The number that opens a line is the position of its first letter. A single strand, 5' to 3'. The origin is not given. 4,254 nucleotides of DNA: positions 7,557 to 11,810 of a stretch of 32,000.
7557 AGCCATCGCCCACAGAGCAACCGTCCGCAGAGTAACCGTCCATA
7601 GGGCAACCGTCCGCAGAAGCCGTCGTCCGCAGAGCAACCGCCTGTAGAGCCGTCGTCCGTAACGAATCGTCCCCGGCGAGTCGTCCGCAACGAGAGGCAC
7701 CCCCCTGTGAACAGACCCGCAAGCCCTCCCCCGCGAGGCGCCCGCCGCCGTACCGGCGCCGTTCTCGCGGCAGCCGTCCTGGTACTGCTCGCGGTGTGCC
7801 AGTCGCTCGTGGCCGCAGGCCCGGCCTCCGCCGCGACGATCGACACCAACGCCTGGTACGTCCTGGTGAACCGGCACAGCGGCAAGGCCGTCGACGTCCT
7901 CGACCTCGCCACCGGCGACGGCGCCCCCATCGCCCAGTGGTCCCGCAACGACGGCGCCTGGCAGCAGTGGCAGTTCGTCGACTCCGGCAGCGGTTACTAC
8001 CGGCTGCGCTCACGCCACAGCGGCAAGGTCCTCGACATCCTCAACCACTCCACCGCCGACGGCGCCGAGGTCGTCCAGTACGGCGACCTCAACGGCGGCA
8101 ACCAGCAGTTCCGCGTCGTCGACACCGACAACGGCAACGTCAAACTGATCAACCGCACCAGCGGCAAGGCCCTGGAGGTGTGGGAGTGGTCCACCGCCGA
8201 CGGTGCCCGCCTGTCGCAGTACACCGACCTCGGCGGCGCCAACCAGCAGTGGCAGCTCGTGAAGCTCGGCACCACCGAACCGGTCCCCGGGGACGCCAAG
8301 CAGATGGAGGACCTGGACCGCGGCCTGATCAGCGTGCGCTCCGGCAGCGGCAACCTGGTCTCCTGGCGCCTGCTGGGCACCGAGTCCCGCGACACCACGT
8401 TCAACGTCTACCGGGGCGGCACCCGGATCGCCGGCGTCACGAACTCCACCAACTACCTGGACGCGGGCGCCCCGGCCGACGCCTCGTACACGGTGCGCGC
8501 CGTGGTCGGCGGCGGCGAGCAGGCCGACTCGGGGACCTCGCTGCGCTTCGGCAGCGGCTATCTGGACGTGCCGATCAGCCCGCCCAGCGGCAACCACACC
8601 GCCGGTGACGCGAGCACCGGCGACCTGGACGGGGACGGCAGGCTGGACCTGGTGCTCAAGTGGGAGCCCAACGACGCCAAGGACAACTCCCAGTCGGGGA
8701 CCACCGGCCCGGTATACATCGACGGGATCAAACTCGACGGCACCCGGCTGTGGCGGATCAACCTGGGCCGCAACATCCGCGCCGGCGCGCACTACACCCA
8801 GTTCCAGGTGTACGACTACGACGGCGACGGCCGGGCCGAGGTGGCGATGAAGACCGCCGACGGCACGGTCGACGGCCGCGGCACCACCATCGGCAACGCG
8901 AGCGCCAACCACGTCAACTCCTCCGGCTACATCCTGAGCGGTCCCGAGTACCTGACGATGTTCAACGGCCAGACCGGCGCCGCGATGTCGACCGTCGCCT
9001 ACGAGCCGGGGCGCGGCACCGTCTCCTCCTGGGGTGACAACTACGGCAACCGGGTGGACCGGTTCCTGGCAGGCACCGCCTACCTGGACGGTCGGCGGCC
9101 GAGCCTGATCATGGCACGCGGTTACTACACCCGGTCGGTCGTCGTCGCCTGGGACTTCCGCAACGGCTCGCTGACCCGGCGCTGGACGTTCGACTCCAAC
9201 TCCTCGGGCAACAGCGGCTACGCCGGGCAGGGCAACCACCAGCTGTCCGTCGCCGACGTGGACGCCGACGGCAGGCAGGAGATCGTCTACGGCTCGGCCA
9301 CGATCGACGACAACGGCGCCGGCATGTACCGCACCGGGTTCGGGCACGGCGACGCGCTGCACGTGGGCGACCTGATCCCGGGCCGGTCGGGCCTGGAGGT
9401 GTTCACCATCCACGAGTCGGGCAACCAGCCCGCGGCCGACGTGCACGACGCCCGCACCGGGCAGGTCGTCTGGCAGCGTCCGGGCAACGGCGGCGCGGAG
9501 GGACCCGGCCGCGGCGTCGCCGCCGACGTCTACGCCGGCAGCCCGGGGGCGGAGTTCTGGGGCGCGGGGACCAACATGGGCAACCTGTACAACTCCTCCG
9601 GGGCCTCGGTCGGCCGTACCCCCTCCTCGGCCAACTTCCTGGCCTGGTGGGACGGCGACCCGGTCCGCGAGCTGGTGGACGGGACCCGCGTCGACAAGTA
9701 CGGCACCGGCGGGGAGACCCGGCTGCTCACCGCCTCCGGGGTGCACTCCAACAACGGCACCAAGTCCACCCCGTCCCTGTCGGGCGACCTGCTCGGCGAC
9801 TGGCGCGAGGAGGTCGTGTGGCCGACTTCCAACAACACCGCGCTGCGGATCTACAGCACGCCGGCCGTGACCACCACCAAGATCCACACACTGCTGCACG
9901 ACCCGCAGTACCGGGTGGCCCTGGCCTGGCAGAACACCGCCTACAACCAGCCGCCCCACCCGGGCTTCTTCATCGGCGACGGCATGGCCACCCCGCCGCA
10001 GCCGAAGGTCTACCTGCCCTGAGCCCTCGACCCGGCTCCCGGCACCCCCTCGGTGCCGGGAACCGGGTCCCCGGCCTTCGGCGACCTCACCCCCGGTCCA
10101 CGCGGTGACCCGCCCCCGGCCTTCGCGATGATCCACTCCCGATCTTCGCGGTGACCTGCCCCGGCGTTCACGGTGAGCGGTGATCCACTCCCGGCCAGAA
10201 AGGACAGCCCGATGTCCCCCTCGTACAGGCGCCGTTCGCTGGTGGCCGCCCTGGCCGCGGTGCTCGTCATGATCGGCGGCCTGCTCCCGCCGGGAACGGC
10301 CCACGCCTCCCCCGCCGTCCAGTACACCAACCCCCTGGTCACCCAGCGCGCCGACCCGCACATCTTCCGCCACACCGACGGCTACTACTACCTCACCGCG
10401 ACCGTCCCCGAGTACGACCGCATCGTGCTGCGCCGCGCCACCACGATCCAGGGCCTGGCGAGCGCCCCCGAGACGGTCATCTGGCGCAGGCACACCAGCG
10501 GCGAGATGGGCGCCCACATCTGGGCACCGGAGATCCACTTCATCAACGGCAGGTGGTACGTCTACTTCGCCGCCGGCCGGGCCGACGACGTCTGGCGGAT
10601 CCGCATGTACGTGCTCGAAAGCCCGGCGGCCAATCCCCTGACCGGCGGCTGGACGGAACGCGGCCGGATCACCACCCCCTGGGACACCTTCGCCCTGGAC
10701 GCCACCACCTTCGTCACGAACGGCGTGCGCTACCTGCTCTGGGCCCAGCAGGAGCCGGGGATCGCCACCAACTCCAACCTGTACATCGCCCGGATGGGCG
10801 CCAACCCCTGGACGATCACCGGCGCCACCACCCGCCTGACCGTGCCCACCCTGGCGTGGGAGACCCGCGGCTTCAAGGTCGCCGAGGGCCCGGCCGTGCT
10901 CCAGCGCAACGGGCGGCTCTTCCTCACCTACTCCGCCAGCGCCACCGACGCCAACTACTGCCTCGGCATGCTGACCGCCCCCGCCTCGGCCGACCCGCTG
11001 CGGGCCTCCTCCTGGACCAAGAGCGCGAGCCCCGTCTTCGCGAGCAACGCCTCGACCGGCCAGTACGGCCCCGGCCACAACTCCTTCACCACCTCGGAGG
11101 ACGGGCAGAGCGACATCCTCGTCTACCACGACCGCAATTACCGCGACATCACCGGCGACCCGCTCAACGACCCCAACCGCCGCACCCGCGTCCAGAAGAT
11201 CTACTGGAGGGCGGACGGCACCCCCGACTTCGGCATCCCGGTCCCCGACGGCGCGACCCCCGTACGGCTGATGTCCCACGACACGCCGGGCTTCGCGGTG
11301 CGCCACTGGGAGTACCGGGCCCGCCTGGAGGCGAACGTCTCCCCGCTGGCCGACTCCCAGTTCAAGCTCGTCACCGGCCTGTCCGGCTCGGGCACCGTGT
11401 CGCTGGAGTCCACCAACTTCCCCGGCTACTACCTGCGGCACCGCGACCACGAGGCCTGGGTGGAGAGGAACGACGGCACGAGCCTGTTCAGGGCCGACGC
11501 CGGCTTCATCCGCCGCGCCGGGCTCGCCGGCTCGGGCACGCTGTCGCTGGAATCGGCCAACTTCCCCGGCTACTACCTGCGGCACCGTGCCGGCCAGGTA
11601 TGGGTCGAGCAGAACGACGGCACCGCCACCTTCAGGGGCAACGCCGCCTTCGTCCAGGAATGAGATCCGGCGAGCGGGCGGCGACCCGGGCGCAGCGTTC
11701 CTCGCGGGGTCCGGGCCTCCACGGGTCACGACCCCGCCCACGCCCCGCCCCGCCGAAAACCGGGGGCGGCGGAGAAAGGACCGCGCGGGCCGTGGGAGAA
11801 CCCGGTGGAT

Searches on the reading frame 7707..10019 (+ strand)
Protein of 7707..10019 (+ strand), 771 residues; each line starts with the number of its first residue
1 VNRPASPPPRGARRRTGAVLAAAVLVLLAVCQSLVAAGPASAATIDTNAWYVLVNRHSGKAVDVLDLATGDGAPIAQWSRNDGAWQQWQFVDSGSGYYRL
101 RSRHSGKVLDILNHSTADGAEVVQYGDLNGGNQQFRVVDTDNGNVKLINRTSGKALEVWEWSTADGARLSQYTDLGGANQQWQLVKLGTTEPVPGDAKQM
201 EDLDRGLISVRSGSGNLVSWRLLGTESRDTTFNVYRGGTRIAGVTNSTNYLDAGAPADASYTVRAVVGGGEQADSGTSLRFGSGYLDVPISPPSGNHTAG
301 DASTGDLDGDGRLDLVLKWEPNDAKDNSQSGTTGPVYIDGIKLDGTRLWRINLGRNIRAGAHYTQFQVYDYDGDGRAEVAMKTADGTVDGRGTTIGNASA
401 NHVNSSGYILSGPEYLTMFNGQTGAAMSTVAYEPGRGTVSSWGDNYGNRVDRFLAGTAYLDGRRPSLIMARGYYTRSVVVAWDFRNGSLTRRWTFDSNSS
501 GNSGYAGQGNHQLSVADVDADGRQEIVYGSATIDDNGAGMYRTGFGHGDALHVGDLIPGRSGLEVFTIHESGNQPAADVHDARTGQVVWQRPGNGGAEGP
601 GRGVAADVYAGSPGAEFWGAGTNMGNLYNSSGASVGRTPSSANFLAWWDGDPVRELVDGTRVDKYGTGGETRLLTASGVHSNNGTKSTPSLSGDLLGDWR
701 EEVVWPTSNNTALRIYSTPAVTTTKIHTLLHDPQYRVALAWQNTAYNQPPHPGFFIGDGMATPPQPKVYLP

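Call 13: search_protein_families(library=pfam, proteins=[window:7707-10019:+], max_evalue=0.001)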
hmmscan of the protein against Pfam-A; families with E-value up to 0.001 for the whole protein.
window:7707-10019:+ (771 aa): 6 families
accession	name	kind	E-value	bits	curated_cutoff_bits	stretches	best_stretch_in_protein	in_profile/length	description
PF21348.3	RGL11_C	-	8.6e-229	760.8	27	1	297-766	22-490/490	Rhamnogalacturonan lyase family 11, C-terminal domain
PF14200.12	RicinB_lectin_2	-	8.2e-32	110.2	25.6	2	48-125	12-89/89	Ricin-type beta-trefoil lectin domain-like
PF18370.7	RGI_lyase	-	7.1e-28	97.2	27.8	1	198-276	1-81/86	Rhamnogalacturonan I lyases beta-sheet domain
PF00652.28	Ricin_B_lectin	-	6.6e-14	52.6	29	1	50-182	2-126/126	Ricin-type beta-trefoil lectin domain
PF13517.12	FG-GAP_3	-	3.2e-09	37.7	26.9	0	290-316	35-60/61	FG-GAP-like repeat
PF01839.29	FG-GAP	-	5.4e-08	33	22.1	0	302-317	5-20/37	FG-GAP repeat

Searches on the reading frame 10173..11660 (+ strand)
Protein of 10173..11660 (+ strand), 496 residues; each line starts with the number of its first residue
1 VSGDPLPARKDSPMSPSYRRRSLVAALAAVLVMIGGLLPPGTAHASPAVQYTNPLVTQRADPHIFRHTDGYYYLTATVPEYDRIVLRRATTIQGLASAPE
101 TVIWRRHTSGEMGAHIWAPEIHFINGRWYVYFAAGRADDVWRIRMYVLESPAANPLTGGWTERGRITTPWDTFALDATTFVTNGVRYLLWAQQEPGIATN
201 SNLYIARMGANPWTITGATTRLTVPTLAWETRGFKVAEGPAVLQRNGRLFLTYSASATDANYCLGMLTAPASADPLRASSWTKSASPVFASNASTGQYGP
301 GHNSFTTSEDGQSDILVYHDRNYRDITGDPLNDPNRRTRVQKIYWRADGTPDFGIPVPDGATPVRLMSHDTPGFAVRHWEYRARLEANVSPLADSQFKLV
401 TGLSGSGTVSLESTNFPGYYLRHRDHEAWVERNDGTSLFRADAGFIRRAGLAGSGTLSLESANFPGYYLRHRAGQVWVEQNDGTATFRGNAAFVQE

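Call 13: search_protein_families(library=pfam, proteins=[window:10173-11660:+], max_evalue=0.001)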
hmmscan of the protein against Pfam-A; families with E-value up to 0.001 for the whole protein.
window:10173-11660:+ (496 aa): 2 families
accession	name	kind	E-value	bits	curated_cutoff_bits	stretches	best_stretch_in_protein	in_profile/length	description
PF04616.20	Glyco_hydro_43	-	7.7e-70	235.9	32.2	1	51-351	1-288/288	Glycosyl hydrolases family 43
PF05270.19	AbfB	-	6.8e-38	130.3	22.8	1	365-494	2-136/137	Alpha-L-arabinofuranosidase B (ABFB) domain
